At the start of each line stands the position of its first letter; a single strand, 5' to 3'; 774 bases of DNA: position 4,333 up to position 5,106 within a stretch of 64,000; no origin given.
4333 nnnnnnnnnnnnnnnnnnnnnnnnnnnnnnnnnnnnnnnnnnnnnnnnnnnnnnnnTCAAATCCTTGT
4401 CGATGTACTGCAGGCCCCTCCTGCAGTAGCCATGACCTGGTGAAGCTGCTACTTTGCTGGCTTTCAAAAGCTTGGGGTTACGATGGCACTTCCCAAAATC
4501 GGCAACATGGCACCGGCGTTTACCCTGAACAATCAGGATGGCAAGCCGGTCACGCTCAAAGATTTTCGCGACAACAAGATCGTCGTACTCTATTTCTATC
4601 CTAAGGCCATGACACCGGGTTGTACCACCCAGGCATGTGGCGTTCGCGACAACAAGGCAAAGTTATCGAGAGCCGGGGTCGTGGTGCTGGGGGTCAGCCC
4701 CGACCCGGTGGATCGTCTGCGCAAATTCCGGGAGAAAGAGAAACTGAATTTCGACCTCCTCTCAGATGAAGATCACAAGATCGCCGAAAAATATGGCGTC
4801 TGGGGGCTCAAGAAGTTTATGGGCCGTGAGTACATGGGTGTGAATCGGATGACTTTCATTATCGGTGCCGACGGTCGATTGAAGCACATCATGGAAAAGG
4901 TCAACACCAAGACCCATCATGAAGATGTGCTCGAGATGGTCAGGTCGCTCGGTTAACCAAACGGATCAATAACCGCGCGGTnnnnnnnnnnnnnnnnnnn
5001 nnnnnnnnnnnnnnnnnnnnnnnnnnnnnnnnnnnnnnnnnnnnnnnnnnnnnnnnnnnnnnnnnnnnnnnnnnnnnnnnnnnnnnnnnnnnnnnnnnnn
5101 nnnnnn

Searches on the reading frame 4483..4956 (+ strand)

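Call 69: search_protein_families(library=pfam, proteins=[window:4483-4956:+], max_evalue=0.001)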
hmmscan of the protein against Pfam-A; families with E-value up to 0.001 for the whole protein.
window:4483-4956:+ (157 aa): 4 families
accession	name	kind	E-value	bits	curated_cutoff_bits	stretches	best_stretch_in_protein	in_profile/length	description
PF00578.27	AhpC-TSA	-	4.2e-40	137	26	1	6-135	1-123/124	AhpC/TSA family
PF08534.16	Redoxin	-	3.2e-21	76.1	26.6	1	6-146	2-140/148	Redoxin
PF13911.12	AhpC-TSA_2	-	2.8e-05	24.9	27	1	57-116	5-56/114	AhpC/TSA antioxidant enzyme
PF05988.18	DUF899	-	5e-05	23.4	27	1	3-110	40-151/224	Bacterial protein of unknown function (DUF899)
